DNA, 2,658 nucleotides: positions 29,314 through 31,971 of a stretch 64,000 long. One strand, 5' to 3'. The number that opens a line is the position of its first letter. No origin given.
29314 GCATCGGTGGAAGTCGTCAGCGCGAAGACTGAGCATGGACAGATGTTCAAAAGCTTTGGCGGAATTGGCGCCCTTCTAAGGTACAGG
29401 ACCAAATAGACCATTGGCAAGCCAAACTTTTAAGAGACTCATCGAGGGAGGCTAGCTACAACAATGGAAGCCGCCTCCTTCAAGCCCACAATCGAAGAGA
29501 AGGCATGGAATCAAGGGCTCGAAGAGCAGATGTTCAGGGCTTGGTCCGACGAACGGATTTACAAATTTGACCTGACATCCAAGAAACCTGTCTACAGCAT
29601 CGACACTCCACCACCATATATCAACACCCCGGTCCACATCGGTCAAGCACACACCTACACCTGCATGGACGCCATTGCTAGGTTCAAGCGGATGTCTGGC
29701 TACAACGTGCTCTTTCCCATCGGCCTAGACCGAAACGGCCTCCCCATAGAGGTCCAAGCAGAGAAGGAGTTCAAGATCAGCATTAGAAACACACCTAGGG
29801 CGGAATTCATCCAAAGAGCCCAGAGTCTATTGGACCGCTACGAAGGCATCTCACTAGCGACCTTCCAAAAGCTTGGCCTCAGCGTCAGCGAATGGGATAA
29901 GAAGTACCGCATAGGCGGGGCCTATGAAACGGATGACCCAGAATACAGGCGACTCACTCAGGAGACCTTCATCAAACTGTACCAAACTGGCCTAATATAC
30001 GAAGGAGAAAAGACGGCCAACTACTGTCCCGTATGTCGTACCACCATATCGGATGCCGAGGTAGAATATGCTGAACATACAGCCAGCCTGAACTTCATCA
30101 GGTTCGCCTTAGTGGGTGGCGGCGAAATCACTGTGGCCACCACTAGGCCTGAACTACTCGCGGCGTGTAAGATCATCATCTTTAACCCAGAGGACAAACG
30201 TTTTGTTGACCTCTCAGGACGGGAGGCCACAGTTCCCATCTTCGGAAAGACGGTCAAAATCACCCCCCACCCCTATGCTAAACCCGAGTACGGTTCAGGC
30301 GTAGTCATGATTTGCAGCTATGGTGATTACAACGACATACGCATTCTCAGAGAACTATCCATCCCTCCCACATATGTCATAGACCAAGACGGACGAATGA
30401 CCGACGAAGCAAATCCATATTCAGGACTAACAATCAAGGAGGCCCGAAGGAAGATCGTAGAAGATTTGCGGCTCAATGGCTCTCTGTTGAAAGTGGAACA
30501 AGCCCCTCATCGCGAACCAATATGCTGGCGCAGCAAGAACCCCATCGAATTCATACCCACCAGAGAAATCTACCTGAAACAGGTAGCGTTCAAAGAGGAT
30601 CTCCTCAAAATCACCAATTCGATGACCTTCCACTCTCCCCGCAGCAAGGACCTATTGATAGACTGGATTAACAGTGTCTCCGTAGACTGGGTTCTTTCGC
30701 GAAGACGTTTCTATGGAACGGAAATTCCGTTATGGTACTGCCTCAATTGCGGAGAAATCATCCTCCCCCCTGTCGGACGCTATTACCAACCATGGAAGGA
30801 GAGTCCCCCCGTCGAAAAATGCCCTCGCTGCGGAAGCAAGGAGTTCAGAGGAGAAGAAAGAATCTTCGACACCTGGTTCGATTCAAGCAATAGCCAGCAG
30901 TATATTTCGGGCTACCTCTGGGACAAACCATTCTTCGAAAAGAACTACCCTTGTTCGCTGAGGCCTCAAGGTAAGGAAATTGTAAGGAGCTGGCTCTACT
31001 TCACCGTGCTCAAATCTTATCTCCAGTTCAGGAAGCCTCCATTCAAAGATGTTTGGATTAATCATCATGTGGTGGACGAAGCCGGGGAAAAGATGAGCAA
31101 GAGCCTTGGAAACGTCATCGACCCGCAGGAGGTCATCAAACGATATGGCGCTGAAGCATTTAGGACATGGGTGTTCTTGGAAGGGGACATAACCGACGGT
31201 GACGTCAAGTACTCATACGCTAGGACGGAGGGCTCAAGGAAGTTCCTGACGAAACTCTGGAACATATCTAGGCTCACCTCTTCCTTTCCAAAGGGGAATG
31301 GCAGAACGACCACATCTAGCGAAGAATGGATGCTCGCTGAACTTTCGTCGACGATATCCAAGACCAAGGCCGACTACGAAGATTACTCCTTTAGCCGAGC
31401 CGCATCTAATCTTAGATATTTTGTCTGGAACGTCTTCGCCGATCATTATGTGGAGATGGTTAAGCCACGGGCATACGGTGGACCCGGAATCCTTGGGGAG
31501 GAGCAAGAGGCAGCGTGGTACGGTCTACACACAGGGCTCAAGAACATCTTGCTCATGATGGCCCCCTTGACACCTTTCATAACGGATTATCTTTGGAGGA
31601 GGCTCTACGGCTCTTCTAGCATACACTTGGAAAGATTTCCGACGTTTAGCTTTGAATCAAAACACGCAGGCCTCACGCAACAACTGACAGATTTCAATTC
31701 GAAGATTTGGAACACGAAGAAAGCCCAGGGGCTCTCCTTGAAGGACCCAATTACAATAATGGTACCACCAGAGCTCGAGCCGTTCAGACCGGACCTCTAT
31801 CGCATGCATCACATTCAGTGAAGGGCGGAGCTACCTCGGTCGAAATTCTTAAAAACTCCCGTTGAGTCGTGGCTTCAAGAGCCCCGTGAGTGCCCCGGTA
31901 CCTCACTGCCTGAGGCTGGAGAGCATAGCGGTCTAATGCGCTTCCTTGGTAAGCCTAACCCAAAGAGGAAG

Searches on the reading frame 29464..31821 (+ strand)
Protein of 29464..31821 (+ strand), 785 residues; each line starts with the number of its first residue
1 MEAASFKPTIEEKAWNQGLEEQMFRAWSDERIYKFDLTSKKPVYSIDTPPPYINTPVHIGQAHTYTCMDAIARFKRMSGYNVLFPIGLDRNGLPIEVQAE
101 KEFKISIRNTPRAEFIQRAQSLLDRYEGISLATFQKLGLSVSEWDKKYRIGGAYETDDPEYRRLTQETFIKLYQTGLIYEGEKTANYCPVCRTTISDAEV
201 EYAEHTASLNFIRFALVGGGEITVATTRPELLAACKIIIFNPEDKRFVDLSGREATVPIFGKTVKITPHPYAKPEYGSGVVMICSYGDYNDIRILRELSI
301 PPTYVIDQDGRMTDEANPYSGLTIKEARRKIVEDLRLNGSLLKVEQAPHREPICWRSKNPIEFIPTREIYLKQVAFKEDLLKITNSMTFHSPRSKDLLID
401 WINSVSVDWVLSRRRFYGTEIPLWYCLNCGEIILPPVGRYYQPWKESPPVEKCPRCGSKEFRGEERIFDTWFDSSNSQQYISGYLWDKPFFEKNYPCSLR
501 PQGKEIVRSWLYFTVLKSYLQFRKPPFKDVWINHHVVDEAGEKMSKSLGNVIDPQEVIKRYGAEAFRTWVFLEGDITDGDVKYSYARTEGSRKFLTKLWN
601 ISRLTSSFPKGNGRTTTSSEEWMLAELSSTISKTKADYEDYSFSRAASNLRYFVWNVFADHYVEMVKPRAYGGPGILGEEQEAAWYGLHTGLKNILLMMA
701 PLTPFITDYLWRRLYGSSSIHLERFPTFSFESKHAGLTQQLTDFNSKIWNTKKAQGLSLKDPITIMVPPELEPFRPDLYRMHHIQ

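Call 69: find_homologous_proteins(query=window:29464-31821:+, max_evalue=1e-50)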
Query window:29464-31821:+ (785 aa): 7916 proteins with E <= 1e-50 among 8000 candidates; the best 120 are listed.
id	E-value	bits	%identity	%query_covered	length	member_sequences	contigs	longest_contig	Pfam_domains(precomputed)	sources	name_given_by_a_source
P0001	0.0e+0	1853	100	100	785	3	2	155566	PF09334.18,PF01406.26,PF08264.20,PF00133.29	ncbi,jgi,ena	-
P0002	0.0e+0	1569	85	97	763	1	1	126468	PF09334.18,PF01406.26,PF08264.20,PF00133.29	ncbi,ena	-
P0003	0.0e+0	1535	81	100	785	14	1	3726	PF09334.18,PF01406.26,PF08264.20,PF00133.29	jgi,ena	-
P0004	0.0e+0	1519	80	100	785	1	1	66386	PF09334.18,PF01406.26,PF08264.20,PF00133.29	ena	-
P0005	0.0e+0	1501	78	100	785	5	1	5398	PF09334.18,PF01406.26,PF08264.20,PF00133.29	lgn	-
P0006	0.0e+0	1465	77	100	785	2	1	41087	PF09334.18,PF01406.26,PF08264.20,PF00133.29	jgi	jgi:valyl-tRNA synthetase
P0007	0.0e+0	1371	72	100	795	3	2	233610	PF09334.18,PF01406.26,PF08264.20,PF00133.29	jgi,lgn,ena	jgi:valyl-tRNA synthetase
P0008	0.0e+0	1323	68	100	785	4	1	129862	PF09334.18,PF01406.26,PF08264.20,PF00133.29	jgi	-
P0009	0.0e+0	1237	65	100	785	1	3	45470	PF09334.18,PF01406.26,PF08264.20,PF00133.29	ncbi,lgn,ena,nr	ncbi:MAG: valine--tRNA ligase [Nitrososphaerota archaeon]|nr:valine--tRNA ligase [Nitrososphaerota a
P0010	0.0e+0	1194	64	99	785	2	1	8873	PF09334.18,PF01406.26,PF08264.20,PF00133.29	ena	-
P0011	0.0e+0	1194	63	99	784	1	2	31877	PF09334.18,PF01406.26,PF08264.20,PF00133.29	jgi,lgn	jgi:valyl-tRNA synthetase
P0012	0.0e+0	1193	64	100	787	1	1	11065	PF09334.18,PF01406.26,PF08264.20,PF00133.29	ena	-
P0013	0.0e+0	1181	62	100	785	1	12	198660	PF09334.18,PF01406.26,PF08264.20,PF00133.29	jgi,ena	jgi:valyl-tRNA synthetase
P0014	0.0e+0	1180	63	99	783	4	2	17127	PF09334.18,PF01406.26,PF08264.20,PF00133.29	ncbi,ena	ncbi:MAG: valine--tRNA ligase [Candidatus Aenigmatarchaeota archaeon]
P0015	0.0e+0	1179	62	100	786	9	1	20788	PF09334.18,PF01406.26,PF08264.20,PF00133.29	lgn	-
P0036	0.0e+0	1136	61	99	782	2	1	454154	PF09334.18,PF01406.26,PF08264.20,PF00133.29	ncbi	ncbi:MAG: valine--tRNA ligase [Conexivisphaerales archaeon]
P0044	0.0e+0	1125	59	99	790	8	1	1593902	PF09334.18,PF01406.26,PF08264.20,PF00133.29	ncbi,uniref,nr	ncbi:valine--tRNA ligase [Conexivisphaera calida]|uniref:Valine--tRNA ligase n=1 Tax=Conexivisphaera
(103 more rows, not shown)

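Call 70: find_encoding_contigs(protein=P0002, flank=1200, max_places=1)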
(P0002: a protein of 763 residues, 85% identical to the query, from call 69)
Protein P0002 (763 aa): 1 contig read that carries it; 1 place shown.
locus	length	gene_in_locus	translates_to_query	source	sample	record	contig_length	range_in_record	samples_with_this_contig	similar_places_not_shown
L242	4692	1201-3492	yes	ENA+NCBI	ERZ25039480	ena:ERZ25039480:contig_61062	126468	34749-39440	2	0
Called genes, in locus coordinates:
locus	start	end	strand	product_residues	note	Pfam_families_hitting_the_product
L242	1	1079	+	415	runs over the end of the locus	PF03463:eRF1_1, PF18854:baeRF_family10, PF03464:eRF1_2, PF18859:acVLRF1, PF03465:eRF1_3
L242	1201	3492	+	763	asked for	PF00133:tRNA-synt_1, PF09334:tRNA-synt_1g, PF01406:tRNA-synt_1e (faint), PF08264:Anticodon_1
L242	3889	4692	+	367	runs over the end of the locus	PF00005:ABC_tran, PF13304:AAA_21 (weak), PF08352:oligo_HPY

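Call 71: find_encoding_contigs(protein=P0004, flank=1200, max_places=1)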
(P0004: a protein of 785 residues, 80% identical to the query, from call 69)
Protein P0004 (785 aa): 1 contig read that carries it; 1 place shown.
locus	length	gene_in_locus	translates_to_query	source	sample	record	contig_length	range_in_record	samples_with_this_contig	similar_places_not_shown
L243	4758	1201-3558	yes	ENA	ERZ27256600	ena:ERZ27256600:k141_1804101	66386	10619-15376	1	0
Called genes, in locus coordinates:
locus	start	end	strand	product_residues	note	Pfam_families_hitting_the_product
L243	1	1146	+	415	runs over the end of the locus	PF03463:eRF1_1, PF18854:baeRF_family10, PF03464:eRF1_2, PF18859:acVLRF1, PF03465:eRF1_3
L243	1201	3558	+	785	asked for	PF00133:tRNA-synt_1, PF01406:tRNA-synt_1e (faint), PF09334:tRNA-synt_1g, PF08264:Anticodon_1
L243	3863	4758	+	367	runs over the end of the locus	PF00005:ABC_tran, PF13304:AAA_21 (weak), PF08352:oligo_HPY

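Call 72: find_encoding_contigs(protein=P0006, flank=1200, max_places=1)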
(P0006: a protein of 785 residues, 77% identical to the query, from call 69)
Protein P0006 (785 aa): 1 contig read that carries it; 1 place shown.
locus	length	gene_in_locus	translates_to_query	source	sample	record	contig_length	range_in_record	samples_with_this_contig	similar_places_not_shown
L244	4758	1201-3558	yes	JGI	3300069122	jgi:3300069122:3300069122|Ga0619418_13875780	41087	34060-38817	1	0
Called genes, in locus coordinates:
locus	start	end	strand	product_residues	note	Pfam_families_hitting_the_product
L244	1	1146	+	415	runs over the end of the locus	PF03463:eRF1_1, PF18854:baeRF_family10, PF03464:eRF1_2, PF18859:acVLRF1, PF03465:eRF1_3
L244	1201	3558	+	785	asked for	PF00133:tRNA-synt_1, PF01406:tRNA-synt_1e (faint), PF09334:tRNA-synt_1g, PF08264:Anticodon_1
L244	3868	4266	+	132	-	-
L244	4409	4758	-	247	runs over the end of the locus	PF00149:Metallophos (faint)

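Call 73: find_encoding_contigs(protein=P0007, flank=1200, max_places=1)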
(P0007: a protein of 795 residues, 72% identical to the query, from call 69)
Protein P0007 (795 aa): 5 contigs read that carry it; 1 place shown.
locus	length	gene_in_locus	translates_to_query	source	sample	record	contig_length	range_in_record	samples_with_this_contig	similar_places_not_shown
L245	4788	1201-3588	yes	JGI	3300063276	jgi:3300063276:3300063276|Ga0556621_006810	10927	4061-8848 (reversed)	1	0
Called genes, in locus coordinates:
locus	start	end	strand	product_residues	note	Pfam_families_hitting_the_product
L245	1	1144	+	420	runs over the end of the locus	PF03463:eRF1_1, PF18854:baeRF_family10, PF18859:acVLRF1, PF03464:eRF1_2, PF03465:eRF1_3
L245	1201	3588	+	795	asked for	PF00133:tRNA-synt_1, PF01406:tRNA-synt_1e (faint), PF09334:tRNA-synt_1g, PF08264:Anticodon_1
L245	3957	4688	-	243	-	PF00149:Metallophos, PF12850:Metallophos_2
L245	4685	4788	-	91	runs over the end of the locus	-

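Call 74: find_encoding_contigs(protein=P0008, flank=1200, max_places=1)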
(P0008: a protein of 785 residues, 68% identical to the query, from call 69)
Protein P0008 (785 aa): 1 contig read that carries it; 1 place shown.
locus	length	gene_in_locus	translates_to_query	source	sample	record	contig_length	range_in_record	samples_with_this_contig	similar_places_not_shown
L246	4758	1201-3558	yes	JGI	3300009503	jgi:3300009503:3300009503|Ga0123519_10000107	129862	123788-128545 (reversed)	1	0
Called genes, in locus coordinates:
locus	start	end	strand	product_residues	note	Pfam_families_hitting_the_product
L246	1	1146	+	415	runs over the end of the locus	PF03463:eRF1_1, PF18854:baeRF_family10, PF03464:eRF1_2, PF18859:acVLRF1, PF03465:eRF1_3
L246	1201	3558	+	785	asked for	PF00133:tRNA-synt_1, PF01406:tRNA-synt_1e (faint), PF09334:tRNA-synt_1g, PF08264:Anticodon_1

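Call 76: find_encoding_contigs(protein=P0009, flank=1200, max_places=1)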
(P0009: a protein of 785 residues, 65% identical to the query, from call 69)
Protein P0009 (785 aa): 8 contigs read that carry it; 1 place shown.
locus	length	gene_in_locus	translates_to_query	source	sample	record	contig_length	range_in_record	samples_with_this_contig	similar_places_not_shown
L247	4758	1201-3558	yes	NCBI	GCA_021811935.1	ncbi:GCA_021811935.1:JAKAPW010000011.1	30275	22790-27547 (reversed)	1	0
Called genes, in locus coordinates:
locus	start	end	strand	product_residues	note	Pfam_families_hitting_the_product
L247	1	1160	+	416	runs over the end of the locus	PF03463:eRF1_1, PF18854:baeRF_family10, PF03464:eRF1_2, PF18859:acVLRF1, PF03465:eRF1_3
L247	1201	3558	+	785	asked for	PF00133:tRNA-synt_1, PF01406:tRNA-synt_1e (faint), PF09334:tRNA-synt_1g, PF08264:Anticodon_1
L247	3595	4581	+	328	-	PF01699:Na_Ca_ex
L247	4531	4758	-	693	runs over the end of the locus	PF01751:Toprim, PF01131:Topoisom_bac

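Call 77: find_encoding_contigs(protein=P0036, flank=1200, max_places=1)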
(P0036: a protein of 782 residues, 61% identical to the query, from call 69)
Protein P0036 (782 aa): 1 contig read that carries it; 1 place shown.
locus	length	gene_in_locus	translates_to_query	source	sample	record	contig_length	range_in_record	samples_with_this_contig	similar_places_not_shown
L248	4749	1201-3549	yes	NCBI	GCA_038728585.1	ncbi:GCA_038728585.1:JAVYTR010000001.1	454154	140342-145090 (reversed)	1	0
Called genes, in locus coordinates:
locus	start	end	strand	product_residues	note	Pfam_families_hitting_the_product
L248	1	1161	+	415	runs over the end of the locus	PF03463:eRF1_1, PF18854:baeRF_family10, PF03464:eRF1_2, PF18859:acVLRF1, PF03465:eRF1_3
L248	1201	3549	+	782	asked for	PF00133:tRNA-synt_1, PF01406:tRNA-synt_1e (faint), PF09334:tRNA-synt_1g, PF08264:Anticodon_1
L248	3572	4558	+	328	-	PF01699:Na_Ca_ex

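Call 78: find_encoding_contigs(protein=P0044, flank=1200, max_places=1)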
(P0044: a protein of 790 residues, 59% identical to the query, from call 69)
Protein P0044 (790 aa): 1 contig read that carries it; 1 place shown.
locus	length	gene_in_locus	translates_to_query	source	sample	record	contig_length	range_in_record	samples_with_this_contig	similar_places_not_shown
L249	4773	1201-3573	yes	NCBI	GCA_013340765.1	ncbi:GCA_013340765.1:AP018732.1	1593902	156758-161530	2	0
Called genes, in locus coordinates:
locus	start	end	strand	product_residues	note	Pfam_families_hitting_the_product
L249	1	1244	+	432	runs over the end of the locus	PF03463:eRF1_1, PF18854:baeRF_family10, PF03464:eRF1_2, PF18859:acVLRF1, PF03465:eRF1_3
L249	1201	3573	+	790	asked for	PF00133:tRNA-synt_1, PF01406:tRNA-synt_1e (faint), PF09334:tRNA-synt_1g, PF08264:Anticodon_1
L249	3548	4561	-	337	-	PF02423:OCD_Mu_crystall, PF01488:Shikimate_DH (faint)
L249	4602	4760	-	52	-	PF13248:Zn_ribbon_3 (faint), PF18439:zf_UBZ (faint), PF13240:Zn_Ribbon_1 (faint)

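Call 79: find_encoding_contigs(protein=P0013, flank=1200, max_places=1)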
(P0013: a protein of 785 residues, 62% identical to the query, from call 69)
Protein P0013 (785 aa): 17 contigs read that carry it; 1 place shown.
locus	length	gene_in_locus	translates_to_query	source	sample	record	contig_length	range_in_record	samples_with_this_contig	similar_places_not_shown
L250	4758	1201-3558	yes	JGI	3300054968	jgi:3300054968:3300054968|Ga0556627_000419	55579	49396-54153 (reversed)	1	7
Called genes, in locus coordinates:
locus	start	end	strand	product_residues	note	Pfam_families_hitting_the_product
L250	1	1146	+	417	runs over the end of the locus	PF03463:eRF1_1, PF18854:baeRF_family10, PF03464:eRF1_2, PF18859:acVLRF1, PF03465:eRF1_3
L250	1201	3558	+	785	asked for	PF00133:tRNA-synt_1, PF01406:tRNA-synt_1e (faint), PF09334:tRNA-synt_1g, PF08264:Anticodon_1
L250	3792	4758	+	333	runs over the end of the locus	PF01699:Na_Ca_ex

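Call 83: list_cluster_members(proteins=[P0001, P0002])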
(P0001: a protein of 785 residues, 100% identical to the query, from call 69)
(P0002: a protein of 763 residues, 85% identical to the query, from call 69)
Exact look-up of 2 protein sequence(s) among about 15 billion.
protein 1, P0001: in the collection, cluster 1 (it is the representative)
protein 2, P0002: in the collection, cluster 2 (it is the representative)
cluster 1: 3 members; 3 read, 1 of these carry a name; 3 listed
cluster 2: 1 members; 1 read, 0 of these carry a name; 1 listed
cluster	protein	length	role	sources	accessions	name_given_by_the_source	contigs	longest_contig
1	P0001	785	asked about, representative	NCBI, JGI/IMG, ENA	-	-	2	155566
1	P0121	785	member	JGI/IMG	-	valyl-tRNA synthetase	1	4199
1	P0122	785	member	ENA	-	-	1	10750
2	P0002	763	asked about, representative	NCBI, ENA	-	-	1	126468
